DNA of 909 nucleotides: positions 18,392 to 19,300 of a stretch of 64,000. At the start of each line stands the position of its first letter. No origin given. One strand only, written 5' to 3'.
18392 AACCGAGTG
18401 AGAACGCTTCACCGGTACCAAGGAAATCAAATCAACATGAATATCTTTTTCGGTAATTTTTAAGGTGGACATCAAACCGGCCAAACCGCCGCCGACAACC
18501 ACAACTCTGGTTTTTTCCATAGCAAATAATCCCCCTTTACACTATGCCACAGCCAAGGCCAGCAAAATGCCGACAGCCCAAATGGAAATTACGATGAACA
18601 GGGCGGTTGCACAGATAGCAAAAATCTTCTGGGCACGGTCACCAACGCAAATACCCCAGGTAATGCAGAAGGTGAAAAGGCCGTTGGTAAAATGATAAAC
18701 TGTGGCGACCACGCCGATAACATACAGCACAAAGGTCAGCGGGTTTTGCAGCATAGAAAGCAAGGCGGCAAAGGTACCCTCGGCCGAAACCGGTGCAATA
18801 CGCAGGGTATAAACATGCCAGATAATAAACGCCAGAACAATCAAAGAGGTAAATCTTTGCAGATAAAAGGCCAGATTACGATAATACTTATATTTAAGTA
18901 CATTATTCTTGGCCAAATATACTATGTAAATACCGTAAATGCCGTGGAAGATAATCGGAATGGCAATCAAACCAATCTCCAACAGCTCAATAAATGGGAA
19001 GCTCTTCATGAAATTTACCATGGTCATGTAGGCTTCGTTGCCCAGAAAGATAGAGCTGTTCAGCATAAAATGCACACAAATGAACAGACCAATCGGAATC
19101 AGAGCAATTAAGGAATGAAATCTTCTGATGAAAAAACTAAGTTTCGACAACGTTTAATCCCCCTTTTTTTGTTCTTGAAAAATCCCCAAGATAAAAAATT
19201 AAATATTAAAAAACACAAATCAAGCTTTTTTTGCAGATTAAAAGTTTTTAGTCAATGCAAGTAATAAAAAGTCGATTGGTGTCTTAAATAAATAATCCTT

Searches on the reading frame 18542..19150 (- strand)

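Call 75: search_protein_families(library=pfam, proteins=[window:18542-19150:-], max_evalue=0.01)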
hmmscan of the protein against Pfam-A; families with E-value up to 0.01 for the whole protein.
window:18542-19150:- (202 aa): 1 family
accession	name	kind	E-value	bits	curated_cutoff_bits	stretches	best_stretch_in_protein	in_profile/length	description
PF01127.27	Sdh_cyt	-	1.1e-12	48.6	25.8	2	94-188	22-120/122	Succinate dehydrogenase/Fumarate reductase transmembrane subunit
